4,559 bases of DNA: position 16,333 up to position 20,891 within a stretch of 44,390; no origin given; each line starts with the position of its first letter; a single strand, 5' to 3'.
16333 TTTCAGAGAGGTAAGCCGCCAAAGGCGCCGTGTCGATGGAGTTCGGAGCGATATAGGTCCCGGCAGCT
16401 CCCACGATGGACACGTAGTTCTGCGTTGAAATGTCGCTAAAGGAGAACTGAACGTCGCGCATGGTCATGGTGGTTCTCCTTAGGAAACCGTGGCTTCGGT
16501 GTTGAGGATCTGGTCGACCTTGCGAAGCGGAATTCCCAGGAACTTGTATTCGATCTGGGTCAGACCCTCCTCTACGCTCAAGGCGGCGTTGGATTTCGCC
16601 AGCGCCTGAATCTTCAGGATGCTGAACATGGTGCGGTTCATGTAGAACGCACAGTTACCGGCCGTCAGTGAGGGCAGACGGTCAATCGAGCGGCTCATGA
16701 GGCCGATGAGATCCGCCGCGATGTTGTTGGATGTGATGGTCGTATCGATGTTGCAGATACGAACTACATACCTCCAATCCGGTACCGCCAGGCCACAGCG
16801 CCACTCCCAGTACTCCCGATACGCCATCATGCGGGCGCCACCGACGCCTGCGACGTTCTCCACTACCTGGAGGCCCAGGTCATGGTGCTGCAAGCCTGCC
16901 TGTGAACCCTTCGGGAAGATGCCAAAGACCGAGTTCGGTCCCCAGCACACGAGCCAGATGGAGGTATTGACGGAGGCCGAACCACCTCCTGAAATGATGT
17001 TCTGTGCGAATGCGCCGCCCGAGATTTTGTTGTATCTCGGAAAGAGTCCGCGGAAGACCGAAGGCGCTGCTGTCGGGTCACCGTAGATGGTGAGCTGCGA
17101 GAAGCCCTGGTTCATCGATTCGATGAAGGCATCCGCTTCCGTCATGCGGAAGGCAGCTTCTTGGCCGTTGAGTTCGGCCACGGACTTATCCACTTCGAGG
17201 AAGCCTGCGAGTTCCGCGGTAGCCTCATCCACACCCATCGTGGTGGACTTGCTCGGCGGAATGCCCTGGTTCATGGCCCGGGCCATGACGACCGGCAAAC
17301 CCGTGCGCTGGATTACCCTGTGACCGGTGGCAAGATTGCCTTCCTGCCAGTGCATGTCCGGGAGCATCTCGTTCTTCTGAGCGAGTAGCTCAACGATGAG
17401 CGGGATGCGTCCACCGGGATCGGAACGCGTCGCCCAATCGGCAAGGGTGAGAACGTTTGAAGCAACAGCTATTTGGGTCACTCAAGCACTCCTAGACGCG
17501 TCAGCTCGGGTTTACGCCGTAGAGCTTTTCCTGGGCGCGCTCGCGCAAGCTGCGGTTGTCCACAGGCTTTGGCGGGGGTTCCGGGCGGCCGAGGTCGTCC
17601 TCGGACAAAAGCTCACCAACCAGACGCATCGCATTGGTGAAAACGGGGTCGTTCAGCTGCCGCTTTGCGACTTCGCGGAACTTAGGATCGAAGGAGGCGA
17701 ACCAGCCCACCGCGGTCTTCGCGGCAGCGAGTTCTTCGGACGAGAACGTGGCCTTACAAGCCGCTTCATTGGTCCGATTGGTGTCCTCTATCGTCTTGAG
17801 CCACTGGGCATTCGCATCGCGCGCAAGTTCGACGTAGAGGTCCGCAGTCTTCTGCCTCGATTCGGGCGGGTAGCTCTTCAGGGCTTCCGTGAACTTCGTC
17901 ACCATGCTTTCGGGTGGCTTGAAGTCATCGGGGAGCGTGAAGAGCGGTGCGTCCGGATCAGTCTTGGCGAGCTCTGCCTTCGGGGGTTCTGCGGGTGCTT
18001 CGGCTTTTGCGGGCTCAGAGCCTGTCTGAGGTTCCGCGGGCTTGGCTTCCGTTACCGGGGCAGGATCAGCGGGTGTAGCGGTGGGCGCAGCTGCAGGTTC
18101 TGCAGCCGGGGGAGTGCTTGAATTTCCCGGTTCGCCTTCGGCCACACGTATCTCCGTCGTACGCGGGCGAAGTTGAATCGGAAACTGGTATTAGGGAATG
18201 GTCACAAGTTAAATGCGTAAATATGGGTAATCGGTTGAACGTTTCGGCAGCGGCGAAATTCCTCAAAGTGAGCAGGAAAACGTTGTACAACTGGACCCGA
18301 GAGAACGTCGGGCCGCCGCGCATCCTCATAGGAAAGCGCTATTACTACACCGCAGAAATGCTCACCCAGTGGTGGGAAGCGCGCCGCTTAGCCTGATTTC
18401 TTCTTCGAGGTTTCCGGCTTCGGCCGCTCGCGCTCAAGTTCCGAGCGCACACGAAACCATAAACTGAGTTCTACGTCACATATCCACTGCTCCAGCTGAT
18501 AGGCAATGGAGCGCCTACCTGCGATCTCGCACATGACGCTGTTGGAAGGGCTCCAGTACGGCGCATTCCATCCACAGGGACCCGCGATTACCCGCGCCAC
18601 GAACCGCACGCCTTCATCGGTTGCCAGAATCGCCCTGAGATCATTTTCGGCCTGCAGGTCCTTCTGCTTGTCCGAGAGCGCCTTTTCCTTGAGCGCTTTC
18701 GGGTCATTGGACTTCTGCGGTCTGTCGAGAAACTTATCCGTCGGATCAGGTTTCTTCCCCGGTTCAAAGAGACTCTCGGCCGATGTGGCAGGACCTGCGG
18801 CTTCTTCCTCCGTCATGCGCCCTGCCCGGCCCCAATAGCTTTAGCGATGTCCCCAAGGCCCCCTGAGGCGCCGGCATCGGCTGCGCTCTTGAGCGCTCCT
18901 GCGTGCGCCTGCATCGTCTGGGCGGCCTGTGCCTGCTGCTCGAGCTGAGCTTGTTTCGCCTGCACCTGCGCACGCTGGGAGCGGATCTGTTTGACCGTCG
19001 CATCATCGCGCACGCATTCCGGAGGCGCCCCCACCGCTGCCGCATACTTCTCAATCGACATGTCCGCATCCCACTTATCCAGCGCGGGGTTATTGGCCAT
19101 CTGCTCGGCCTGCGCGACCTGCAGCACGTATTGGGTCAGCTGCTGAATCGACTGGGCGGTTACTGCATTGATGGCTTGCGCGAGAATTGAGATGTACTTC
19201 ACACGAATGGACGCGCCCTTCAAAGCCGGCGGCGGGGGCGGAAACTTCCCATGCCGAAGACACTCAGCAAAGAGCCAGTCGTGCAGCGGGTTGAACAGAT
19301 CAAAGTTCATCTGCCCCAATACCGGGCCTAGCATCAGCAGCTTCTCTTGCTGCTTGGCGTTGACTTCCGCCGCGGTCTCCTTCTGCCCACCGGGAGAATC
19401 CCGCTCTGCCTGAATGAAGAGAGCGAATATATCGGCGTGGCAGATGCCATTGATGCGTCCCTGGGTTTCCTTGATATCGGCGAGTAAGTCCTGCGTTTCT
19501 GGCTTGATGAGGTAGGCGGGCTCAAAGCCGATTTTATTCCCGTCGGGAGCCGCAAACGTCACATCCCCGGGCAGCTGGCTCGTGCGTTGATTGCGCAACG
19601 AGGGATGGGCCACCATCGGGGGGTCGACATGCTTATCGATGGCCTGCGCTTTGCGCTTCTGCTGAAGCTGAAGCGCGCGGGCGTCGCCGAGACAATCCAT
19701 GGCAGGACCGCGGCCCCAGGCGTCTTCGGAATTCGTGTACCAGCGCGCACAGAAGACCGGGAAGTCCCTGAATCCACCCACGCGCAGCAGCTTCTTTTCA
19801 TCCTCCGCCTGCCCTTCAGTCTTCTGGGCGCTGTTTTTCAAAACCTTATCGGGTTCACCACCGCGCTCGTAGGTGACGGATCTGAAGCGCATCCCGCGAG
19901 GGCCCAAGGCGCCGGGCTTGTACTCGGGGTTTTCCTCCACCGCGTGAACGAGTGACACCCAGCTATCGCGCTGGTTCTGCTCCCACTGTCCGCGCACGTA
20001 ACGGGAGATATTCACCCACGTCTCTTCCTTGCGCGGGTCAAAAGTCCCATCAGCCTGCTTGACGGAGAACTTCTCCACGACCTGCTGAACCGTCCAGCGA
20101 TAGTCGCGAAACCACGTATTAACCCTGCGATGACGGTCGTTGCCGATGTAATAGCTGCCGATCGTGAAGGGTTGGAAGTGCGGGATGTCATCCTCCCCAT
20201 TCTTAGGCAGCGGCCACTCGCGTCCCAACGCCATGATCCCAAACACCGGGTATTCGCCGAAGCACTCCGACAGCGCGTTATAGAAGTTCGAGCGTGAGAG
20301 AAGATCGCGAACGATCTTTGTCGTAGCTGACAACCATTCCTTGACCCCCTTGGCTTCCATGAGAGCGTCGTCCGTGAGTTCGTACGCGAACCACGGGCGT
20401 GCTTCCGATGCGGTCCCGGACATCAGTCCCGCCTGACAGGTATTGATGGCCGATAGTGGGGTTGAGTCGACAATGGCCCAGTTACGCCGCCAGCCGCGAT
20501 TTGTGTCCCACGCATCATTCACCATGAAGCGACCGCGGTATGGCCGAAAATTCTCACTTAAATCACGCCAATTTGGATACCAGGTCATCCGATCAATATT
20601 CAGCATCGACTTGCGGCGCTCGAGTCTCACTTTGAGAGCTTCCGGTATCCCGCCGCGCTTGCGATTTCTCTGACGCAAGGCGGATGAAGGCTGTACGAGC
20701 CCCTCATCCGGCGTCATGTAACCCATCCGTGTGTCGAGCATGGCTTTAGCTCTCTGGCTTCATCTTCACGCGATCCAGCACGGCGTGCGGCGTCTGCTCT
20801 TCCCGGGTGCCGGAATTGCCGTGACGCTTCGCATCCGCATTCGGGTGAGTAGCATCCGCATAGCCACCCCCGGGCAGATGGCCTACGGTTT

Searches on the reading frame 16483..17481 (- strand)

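Call 59: search_protein_families(library=pfam, proteins=[window:16483-17481:-], max_evalue=0.001)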
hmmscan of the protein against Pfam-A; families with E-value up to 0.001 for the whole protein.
window:16483-17481:- (333 aa): 1 family
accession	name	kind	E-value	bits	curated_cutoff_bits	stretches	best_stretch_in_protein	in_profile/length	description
PF20911.3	GP7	-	7.7e-112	373.6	27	1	21-332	1-312/313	Major capsid protein GP7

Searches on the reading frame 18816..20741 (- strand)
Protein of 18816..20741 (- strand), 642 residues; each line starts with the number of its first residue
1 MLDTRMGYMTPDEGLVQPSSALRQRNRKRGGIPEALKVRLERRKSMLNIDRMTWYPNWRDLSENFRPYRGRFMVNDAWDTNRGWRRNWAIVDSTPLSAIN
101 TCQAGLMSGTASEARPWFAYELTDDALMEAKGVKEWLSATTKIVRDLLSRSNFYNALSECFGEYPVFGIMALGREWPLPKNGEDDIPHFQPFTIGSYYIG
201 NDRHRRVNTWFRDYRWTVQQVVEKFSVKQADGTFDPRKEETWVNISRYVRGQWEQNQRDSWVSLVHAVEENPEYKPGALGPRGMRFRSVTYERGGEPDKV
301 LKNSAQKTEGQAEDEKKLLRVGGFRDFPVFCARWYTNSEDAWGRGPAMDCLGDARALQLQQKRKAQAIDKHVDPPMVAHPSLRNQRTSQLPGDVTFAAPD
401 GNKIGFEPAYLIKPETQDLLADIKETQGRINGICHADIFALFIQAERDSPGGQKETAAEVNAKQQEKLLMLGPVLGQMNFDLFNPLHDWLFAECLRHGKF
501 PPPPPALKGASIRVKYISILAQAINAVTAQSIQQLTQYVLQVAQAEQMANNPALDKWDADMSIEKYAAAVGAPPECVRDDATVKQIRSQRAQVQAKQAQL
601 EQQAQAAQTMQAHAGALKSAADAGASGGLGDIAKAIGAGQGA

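Call 59: search_protein_families(library=pfam, proteins=[window:18816-20741:-], max_evalue=0.001)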
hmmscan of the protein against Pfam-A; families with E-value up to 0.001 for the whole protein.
window:18816-20741:- (642 aa): 1 family
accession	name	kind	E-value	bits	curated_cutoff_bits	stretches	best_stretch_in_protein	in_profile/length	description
PF12236.14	Head-tail_con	-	7.1e-116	387.9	27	2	313-576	236-488/489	Bacteriophage head to tail connecting protein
